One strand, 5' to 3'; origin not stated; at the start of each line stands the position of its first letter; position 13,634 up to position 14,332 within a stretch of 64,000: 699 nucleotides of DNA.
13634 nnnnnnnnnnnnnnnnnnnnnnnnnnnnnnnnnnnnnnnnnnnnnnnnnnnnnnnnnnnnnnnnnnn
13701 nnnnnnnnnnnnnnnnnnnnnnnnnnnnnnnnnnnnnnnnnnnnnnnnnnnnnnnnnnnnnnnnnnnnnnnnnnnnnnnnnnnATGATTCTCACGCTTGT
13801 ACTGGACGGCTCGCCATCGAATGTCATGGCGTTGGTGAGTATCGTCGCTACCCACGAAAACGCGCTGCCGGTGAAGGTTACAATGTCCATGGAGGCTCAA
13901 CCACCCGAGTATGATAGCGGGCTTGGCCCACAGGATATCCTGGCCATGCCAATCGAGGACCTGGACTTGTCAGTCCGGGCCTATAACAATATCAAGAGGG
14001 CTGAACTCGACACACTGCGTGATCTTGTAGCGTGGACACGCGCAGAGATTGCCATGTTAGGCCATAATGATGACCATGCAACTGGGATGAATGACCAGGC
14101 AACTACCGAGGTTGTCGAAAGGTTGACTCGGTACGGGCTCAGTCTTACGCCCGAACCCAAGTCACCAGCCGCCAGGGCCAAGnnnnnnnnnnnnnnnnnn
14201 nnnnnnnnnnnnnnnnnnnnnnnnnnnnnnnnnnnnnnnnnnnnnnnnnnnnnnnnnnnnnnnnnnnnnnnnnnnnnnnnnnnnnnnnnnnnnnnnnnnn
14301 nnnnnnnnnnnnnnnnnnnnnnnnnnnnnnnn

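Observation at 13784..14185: Orphan RNAP alpha-CTD-like protein encoded between tuf and rpsJ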

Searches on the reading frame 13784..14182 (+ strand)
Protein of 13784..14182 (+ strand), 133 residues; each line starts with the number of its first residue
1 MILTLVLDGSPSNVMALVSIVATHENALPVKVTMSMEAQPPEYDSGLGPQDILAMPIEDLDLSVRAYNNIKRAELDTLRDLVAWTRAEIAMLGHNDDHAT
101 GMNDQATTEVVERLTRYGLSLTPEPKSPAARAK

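Call 3: search_protein_families(library=pfam, proteins=[window:13784-14182:+], max_evalue=1)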
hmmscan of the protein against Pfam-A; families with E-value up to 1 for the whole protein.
window:13784-14182:+ (133 aa): 1 family
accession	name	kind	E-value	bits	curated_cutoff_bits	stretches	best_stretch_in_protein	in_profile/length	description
PF03118.21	RNA_pol_A_CTD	-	1.9e-10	40.8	23.8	1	51-90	9-48/67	Bacterial RNA polymerase, alpha chain C terminal domain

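Call 8: find_homologous_proteins(query=window:13784-14182:+, max_evalue=0.001)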
Query window:13784-14182:+ (133 aa): 3 proteins with E <= 0.001 among 16 candidates.
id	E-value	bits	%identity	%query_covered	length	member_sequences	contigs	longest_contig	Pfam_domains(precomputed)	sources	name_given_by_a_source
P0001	1.2e-79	282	100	100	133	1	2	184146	PF03118.22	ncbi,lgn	-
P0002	8.2e-39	150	60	100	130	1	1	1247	PF03118.22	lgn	-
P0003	3.8e-4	38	73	23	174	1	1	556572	PF03118.22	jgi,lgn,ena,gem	-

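Call 10: find_encoding_contigs(protein=P0002, flank=10000)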
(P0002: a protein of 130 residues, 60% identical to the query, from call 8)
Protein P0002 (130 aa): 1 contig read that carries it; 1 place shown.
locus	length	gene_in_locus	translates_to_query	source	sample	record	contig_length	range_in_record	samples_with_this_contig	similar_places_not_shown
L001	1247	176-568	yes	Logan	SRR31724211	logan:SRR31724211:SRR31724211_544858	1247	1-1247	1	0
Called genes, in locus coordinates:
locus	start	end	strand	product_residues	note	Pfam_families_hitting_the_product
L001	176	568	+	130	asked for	PF03118:RNA_pol_A_CTD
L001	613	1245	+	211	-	?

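Call 11: find_encoding_contigs(protein=P0003, flank=8000, max_places=3)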
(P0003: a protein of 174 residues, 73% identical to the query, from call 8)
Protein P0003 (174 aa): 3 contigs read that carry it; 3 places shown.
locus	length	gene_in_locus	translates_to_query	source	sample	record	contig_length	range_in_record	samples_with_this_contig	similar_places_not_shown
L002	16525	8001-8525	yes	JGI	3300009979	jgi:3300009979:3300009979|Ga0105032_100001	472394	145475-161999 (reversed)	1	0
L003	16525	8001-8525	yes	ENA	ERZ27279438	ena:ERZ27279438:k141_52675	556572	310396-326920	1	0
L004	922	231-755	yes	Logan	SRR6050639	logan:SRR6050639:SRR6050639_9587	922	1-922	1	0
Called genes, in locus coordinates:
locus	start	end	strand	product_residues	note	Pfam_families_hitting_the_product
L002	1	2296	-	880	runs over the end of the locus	PF00912:Transgly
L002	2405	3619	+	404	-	PF00579:tRNA-synt_1b, PF22421:SYY_C-terminal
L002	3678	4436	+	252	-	PF08282:Hydrolase_3, PF03332:PMM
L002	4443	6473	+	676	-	PF17191:RecG_wedge, PF01336:tRNA_anti-codon (weak), PF04851:ResIII, PF00270:DEAD, PF00271:Helicase_C, PF19833:RecG_dom3_C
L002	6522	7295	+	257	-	-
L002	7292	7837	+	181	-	PF03602:Cons_hypoth95, PF05175:MTS, PF06325:PrmA (weak), PF13847:Methyltransf_31 (weak)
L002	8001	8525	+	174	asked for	PF03118:RNA_pol_A_CTD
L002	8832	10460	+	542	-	PF01565:FAD_binding_4, PF02913:FAD-oxidase_C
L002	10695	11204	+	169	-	-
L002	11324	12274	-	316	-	-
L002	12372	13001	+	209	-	PF00588:SpoU_methylase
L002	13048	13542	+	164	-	-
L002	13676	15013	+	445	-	PF13393:tRNA-synt_His, PF00587:tRNA-synt_2b (weak), PF03129:HGTP_anticodon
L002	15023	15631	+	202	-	PF00702:Hydrolase, PF13419:HAD_2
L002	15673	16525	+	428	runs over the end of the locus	PF05697:Trigger_N, PF00254:FKBP_C, PF05698:Trigger_C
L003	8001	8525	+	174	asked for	PF03118:RNA_pol_A_CTD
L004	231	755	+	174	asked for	PF03118:RNA_pol_A_CTD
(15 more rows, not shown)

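Call 13: find_encoding_contigs(protein=P0001, flank=3000, max_places=3)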
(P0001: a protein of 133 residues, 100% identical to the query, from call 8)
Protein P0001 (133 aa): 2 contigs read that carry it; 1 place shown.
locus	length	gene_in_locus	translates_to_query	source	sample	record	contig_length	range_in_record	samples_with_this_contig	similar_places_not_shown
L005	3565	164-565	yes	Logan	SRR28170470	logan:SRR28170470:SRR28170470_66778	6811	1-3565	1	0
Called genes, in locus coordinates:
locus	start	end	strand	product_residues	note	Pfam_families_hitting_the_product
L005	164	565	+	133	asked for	PF03118:RNA_pol_A_CTD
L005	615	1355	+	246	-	-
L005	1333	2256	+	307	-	PF00459:Inositol_P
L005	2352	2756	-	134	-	-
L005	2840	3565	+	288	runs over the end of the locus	-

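Call 20: search_protein_representatives(protein=window:13784-14182:+)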
Query: 133 residues. Proteins with E-value up to 0.001 (for the whole library): 278; up to 1e-10: 9; up to 1e-30: 1. The best 150 are listed.
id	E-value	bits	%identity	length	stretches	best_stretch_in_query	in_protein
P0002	2.6e-39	150.3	62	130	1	1-133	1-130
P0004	1.0e-25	106.4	40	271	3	4-127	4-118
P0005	4.6e-18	81.7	36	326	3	44-125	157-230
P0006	2.4e-14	69.7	38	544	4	48-121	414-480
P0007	1.4e-12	64.0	34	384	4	52-123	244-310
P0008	5.1e-12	62.2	31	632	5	51-118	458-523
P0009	6.5e-12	61.8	32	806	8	57-124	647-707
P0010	3.1e-11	59.6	35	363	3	27-94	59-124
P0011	3.3e-11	59.6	41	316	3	46-95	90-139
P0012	1.1e-10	57.8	35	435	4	50-84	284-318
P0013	1.2e-10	57.7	40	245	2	54-125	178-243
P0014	1.9e-10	57.1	40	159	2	48-97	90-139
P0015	2.0e-10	57.0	45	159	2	53-114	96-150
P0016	2.0e-10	57.0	38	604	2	38-127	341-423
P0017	3.0e-10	56.4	38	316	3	56-126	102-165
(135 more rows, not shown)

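Call 26: find_related_loci(query=window:13784-14182:+, collection=genome_contigs, flank=6000)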
Query window:13784-14182:+ (133 aa) in genome_contigs; peptide patterns used: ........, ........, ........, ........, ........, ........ (x = any residue, [..] = any of these).
599 stretches matched a pattern (row limit reached: there are more); 401 encode a relative of the query (tblastn E <= 1e-3); the best 80 are kept; 80 distinct loci.
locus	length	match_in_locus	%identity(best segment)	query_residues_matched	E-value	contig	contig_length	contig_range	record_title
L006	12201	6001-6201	45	53-125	7e-12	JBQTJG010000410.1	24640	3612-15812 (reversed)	MAG: Armatimonadota bacterium isolate SAR307 c_000000120135, whole genome shotgun sequence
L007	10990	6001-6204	43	53-128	1e-11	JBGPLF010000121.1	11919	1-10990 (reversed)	MAG: bacterium isolate OBJ_0618_7090110_269 k141_5192111_length_11919_cov_11.0000, whole genome shotgun sequence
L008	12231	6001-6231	35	36-121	3e-11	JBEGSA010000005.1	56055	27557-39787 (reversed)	MAG: Actinomycetota bacterium isolate pringlecreek_2019_sw_WHONDRS-S19S_0025_A_bin.30 scaffold_0000102, whole genome sho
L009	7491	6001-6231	35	36-121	3e-11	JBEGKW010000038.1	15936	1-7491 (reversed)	MAG: Actinomycetota bacterium isolate NASQAN2015_208_F_bin.9 scaffold_424, whole genome shotgun sequence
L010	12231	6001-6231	35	36-121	3e-11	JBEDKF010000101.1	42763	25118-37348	MAG: Actinomycetota bacterium isolate NASQAN2015_052_B_bin.30 scaffold_309222, whole genome shotgun sequence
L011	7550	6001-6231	35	36-121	3e-11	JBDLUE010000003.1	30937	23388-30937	MAG: Actinomycetota bacterium isolate lewisrun_2019_sw_WHONDRS-S19S_0014_F_bin.9 scaffold_117, whole genome shotgun sequ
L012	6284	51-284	34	35-121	4e-11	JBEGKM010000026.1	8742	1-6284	MAG: Actinomycetota bacterium isolate NASQAN2015_208_A_bin.9 scaffold_000824, whole genome shotgun sequence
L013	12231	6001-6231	35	36-121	3e-11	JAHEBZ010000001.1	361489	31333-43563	MAG: Rhodoluna sp. isolate Ww157 NODE_20_length_361489_cov_8.608037, whole genome shotgun sequence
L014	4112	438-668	35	36-121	3e-11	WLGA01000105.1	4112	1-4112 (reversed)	MAG: Actinomycetota bacterium isolate UFOp-RE-23may17-782 RE-23may17-782-c105, whole genome shotgun sequence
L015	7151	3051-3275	40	47-121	5e-11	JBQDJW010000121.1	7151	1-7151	MAG: Pseudoclavibacter sp. isolate AOP31_B2_surf _bin _17 AOP31_B2_surf.bin.17_121, whole genome shotgun sequence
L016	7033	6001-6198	42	50-122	6e-11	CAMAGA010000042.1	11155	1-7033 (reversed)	MAG: uncultured Clostridia bacterium isolate SRR5666654_bin.1_metaWRAP_v1.3_MAG genome assembly, contig: ERZ11448880.255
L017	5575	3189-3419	35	36-121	8e-11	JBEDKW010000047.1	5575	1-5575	MAG: Actinomycetota bacterium isolate NASQAN2015_081_F_bin.15 scaffold_903, whole genome shotgun sequence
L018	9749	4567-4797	35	36-121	6e-11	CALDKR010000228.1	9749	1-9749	MAG TPA_asm: uncultured Rhodoluna sp. isolate SRR6231215_bin.27_CONCOCT_v1.1_MAG genome assembly, contig: ERZ650278.2128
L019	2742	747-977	35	36-121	7e-11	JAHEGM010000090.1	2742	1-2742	MAG: Rhodoluna sp. isolate Ww405 NODE_50616_length_2742_cov_7.256772, whole genome shotgun sequence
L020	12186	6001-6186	42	53-121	1e-10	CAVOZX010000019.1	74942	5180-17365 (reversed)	MAG: uncultured Actinomycetota bacterium isolate MFD10097.bin.3.10 genome assembly, contig: contig_18, whole genome shot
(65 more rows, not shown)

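Call 30: find_homologous_proteins(query=A2, max_evalue=0.00001)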
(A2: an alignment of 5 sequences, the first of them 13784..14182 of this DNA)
Query A2 (5 sequences) (133 aa, profile of the alignment): 3506 proteins with E <= 0.00001 among 7540 candidates; the best 120 are listed.
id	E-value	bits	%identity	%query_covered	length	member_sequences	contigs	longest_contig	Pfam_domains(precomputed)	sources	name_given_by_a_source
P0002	2.1e-50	188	60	100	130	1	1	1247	PF03118.22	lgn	-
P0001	6.2e-50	187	100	100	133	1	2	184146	PF03118.22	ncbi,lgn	-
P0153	1.5e-40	156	34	53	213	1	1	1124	PF14520.13,PF03118.22,PF22993.5,PF26169.1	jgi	jgi:DNA-directed RNA polymerase alpha subunit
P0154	1.8e-35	140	54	28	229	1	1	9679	PF03118.22,PF01193.30,PF22993.5,PF26169.1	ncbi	-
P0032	2.1e-35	140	38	52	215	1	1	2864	PF03118.22,PF13577.13,PF26169.1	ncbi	-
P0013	3.3e-33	133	34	55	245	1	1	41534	PF14520.13,PF03118.22,PF26169.1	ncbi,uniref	ncbi:DNA-directed RNA polymerase subunit alpha C-terminal domain-containing protein, partial [Scyton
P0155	1.6e-26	111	38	54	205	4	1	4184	PF21794.4,PF03118.22,PF26169.1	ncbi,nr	ncbi:MAG TPA: DNA-directed RNA polymerase subunit alpha C-terminal domain-containing protein, partia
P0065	5.8e-25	106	36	57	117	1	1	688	PF03118.22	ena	-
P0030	1.6e-24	104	39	38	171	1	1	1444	PF03118.22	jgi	jgi:DNA-directed RNA polymerase alpha subunit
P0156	6.5e-22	96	34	71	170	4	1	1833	PF03118.22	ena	-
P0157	8.9e-22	96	42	55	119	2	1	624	PF03118.22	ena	-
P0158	1.9e-20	91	40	53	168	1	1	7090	PF03118.22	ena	-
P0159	3.6e-20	90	41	59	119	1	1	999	PF03118.22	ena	-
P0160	6.9e-20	90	32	89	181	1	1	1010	PF03118.22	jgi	-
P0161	1.1e-19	89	37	65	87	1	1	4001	PF03118.22,PF26169.1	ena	-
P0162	1.1e-19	89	36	53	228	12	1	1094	PF01000.32,PF03118.22,PF01193.30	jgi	jgi:DNA-directed RNA polymerase subunit alpha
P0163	1.5e-19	88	35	62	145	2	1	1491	PF03118.22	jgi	-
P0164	1.8e-19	88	36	53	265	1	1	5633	PF03118.22,PF01193.30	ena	-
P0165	1.8e-19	88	63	26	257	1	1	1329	PF00411.25,PF01000.32,PF03118.22,PF01193.30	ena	-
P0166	2.0e-19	88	34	53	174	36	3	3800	PF03118.22,PF01193.30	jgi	jgi:DNA-directed RNA polymerase subunit alpha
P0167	2.0e-19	88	33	66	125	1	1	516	PF18291.7,PF03118.22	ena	-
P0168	2.0e-19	88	43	50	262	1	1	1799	PF01000.32,PF03118.22,PF01193.30,PF26169.1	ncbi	-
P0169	2.2e-19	88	34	53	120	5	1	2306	PF03118.22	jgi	-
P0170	2.4e-19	88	36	74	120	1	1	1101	PF03118.22,PF26169.1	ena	-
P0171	2.5e-19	88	36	53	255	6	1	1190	PF01000.32,PF03118.22,PF01193.30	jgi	jgi:DNA-directed RNA polymerase subunit alpha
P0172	2.5e-19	88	43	53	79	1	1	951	PF03118.22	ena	-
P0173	2.6e-19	88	37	53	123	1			PF03118.22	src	-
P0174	2.6e-19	88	34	53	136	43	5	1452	PF03118.22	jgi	jgi:DNA-directed RNA polymerase subunit alpha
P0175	2.6e-19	88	34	53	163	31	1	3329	PF03118.22,PF01193.30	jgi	jgi:DNA-directed RNA polymerase subunit alpha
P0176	2.7e-19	88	38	60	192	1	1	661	PF03118.22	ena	-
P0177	2.9e-19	87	36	59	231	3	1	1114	PF01000.32,PF03118.22,PF01193.30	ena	-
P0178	3.0e-19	87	37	50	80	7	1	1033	PF03118.22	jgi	jgi:DNA-directed RNA polymerase subunit alpha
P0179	3.3e-19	87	34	53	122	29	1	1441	PF03118.22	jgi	-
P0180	3.5e-19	87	48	35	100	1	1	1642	PF03118.22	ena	-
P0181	3.7e-19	87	34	53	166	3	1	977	PF03118.22,PF01193.30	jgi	jgi:DNA-directed RNA polymerase subunit alpha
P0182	4.0e-19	87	34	53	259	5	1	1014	PF01000.32,PF03118.22,PF01193.30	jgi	jgi:DNA-directed RNA polymerase subunit alpha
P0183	4.0e-19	87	36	53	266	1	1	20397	PF01000.32,PF03118.22,PF01193.30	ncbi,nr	ncbi:MAG: DNA-directed RNA polymerase subunit alpha [Actinobacteria bacterium]|nr:DNA-directed RNA p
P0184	4.5e-19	87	36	53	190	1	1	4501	PF03118.22,PF01193.30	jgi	jgi:DNA-directed RNA polymerase subunit alpha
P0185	4.6e-19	87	34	53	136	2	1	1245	PF03118.22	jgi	jgi:DNA-directed RNA polymerase subunit alpha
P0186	4.6e-19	87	38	55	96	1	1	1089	PF03118.22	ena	-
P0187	4.7e-19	87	33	53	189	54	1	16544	PF03118.22,PF01193.30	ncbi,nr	ncbi:MAG: DNA-directed RNA polymerase subunit alpha, partial [Actinobacteria bacterium]|nr:DNA-direc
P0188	4.8e-19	87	36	55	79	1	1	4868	PF03118.22,PF26169.1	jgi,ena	-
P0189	4.8e-19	87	34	53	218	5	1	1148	PF01000.32,PF03118.22,PF01193.30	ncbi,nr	ncbi:MAG: DNA-directed RNA polymerase subunit alpha, partial [Candidatus Planktophila sp.]|nr:DNA-di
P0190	5.0e-19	87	34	53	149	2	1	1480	PF03118.22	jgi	jgi:DNA-directed RNA polymerase subunit alpha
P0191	5.1e-19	87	34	53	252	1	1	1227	PF01000.32,PF03118.22,PF01193.30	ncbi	-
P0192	5.3e-19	87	34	53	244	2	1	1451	PF01000.32,PF03118.22,PF01193.30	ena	-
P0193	5.3e-19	87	33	53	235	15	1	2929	PF01000.32,PF03118.22,PF01193.30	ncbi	ncbi:MAG: hypothetical protein RIU70_61, partial [Actinomycetota bacterium]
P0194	5.4e-19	87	34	53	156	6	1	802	PF03118.22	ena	-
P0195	6.6e-19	86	36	53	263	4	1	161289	PF01000.32,PF03118.22,PF01193.30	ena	-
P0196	6.7e-19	86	34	53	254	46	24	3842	PF01000.32,PF03118.22,PF01193.30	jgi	jgi:DNA-directed RNA polymerase subunit alpha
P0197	6.8e-19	86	34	53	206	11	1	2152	PF01000.32,PF03118.22,PF01193.30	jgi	-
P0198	7.2e-19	86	33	86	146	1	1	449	PF03118.22,PF01193.30,PF26169.1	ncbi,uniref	ncbi:DNA-directed RNA polymerase subunit alpha, partial [Macrococcoides bohemicum]|uniref:DNA-direct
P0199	7.2e-19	86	33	53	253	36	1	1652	PF01000.32,PF03118.22,PF01193.30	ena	-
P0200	7.5e-19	86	38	55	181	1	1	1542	PF03118.22,PF01193.30,PF26169.1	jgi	-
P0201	7.5e-19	86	36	55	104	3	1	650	PF03118.22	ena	-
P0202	7.6e-19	86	34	53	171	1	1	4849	PF03118.22,PF01193.30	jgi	jgi:DNA-directed RNA polymerase subunit alpha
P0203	7.8e-19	86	61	23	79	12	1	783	PF03118.22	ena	-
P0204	7.9e-19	86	39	62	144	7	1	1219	PF03118.22,PF01193.30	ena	-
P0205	8.0e-19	86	33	53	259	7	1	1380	PF01000.32,PF03118.22,PF01193.30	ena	-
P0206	8.0e-19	86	36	53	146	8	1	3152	PF03118.22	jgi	-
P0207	8.6e-19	86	40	55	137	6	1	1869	PF03118.22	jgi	jgi:DNA-directed RNA polymerase subunit alpha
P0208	8.6e-19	86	39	53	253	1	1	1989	PF03118.22,PF01193.30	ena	-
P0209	8.8e-19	86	37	53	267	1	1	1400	PF03118.22,PF16861.11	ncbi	-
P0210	8.9e-19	86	37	68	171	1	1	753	PF03118.22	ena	-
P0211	9.1e-19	86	33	53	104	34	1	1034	PF03118.22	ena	-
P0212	9.3e-19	86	33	52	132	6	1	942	PF03118.22,PF26169.1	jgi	-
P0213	9.4e-19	86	34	53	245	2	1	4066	PF01000.32,PF03118.22,PF01193.30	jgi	jgi:DNA-directed RNA polymerase subunit alpha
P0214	9.6e-19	86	36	53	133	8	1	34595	PF03118.22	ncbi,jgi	ncbi:MAG: DNA-directed RNA polymerase subunit alpha C-terminal domain-containing protein, partial [O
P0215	9.9e-19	86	34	53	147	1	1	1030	PF03118.22,PF01193.30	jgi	jgi:DNA-directed RNA polymerase subunit alpha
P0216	1.0e-18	86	32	86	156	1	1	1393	PF03118.22,PF01193.30,PF26169.1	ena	-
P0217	1.0e-18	86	43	56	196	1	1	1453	PF01000.32,PF03118.22,PF01193.30,PF26169.1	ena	-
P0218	1.0e-18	86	31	86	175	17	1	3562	PF01000.32,PF03118.22,PF01193.30,PF26169.1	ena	-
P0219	1.0e-18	86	36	53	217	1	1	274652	PF03118.22,PF01193.30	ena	-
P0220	1.0e-18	86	32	93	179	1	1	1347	PF01000.32,PF03118.22,PF01193.30,PF26169.1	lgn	-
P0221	1.1e-18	86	40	55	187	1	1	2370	PF03118.22,PF01193.30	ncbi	ncbi:MAG TPA: DNA-directed RNA polymerase subunit alpha C-terminal domain-containing protein, partia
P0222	1.1e-18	86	36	53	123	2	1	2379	PF03118.22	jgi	jgi:DNA-directed RNA polymerase subunit alpha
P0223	1.1e-18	86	35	59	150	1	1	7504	PF03118.22,PF01193.30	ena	-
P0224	1.1e-18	86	39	52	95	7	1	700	PF03118.22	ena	-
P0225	1.1e-18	86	34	53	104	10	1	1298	PF03118.22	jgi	jgi:DNA-directed RNA polymerase subunit alpha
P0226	1.2e-18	86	35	56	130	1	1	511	PF03118.22,PF01193.30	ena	-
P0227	1.2e-18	86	41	55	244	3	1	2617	PF01000.32,PF03118.22,PF01193.30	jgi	jgi:DNA-directed RNA polymerase subunit alpha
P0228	1.2e-18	86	36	62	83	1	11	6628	PF03118.22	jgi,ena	-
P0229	1.2e-18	85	34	53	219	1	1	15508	PF03118.22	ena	-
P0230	1.2e-18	85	40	55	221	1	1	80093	PF01000.32,PF03118.22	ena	-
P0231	1.2e-18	85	36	59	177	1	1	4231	PF03118.22,PF00291.32,PF02514.22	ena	-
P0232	1.2e-18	85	34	91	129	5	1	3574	PF03118.22,PF01193.30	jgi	-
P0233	1.2e-18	85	34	53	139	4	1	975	PF03118.22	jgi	jgi:DNA-directed RNA polymerase subunit alpha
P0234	1.2e-18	85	37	53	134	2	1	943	PF03118.22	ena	-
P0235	1.2e-18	85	42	43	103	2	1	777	PF03118.22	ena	-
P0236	1.3e-18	85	34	53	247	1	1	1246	PF01000.32,PF03118.22,PF01193.30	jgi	jgi:DNA-directed RNA polymerase subunit alpha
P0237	1.3e-18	85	40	54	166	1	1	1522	PF03118.22,PF01193.30,PF26169.1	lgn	-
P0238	1.3e-18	85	34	53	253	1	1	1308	PF01000.32,PF03118.22,PF01193.30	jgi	jgi:DNA-directed RNA polymerase subunit alpha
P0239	1.3e-18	85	37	53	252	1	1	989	PF01000.32,PF03118.22,PF01193.30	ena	-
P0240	1.3e-18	85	34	53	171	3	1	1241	PF03118.22,PF01193.30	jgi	jgi:DNA-directed RNA polymerase subunit alpha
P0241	1.3e-18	85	36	55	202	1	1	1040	PF01000.32,PF03118.22,PF01193.30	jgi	jgi:DNA-directed RNA polymerase subunit alpha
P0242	1.3e-18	85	36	55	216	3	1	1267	PF03118.22,PF01193.30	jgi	jgi:DNA-directed RNA polymerase subunit alpha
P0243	1.3e-18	85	42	54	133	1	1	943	PF03118.22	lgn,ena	-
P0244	1.4e-18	85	39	53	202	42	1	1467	PF01000.32,PF03118.22,PF01193.30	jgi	jgi:DNA-directed RNA polymerase subunit alpha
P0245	1.4e-18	85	58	25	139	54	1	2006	PF03118.22,PF01193.30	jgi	-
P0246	1.4e-18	85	42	54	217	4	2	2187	PF03118.22,PF01193.30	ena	-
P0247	1.4e-18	85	39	53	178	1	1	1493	PF01000.32,PF03118.22,PF01193.30,PF26169.1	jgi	jgi:DNA-directed RNA polymerase subunit alpha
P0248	1.4e-18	85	36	55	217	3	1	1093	PF03118.22,PF01193.30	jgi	jgi:DNA-directed RNA polymerase subunit alpha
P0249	1.5e-18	85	41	53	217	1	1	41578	PF03118.22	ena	-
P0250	1.5e-18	85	36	57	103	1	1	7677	PF03118.22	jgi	-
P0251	1.6e-18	85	34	62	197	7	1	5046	PF03118.22,PF01193.30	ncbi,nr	ncbi:MAG TPA: DNA-directed RNA polymerase subunit alpha C-terminal domain-containing protein, partia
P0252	1.6e-18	85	37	53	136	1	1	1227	PF03118.22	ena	-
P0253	1.6e-18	85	37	50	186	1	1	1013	PF03118.22,PF01193.30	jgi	jgi:DNA-directed RNA polymerase subunit alpha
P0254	1.6e-18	85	36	56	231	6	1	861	PF01000.32,PF03118.22,PF01193.30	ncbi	ncbi:DNA-directed RNA polymerase subunit alpha, partial [Rhodococcus ruber]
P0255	1.6e-18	85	35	65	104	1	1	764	PF03118.22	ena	-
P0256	1.6e-18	85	34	53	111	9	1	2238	PF03118.22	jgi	jgi:DNA-directed RNA polymerase subunit alpha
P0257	1.7e-18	85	34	53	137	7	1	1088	PF03118.22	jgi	jgi:DNA-directed RNA polymerase subunit alpha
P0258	1.7e-18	85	34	53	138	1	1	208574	PF03118.22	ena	-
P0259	1.8e-18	85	39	63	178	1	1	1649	PF01000.32,PF03118.22,PF01193.30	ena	-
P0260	1.8e-18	85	40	55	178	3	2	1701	PF03118.22,PF01193.30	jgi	jgi:DNA-directed RNA polymerase subunit alpha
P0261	1.8e-18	85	35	54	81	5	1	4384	PF03118.22,PF26169.1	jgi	jgi:DNA-directed RNA polymerase subunit alpha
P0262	1.8e-18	85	37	53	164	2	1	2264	PF03118.22,PF01193.30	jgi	jgi:DNA-directed RNA polymerase subunit alpha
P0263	1.9e-18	85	34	53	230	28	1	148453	PF01000.32,PF03118.22,PF01193.30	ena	-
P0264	1.9e-18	85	36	55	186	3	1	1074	PF03118.22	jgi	jgi:DNA-directed RNA polymerase subunit alpha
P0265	1.9e-18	85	39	53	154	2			PF03118.22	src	-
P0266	1.9e-18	85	36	55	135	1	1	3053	PF03118.22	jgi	-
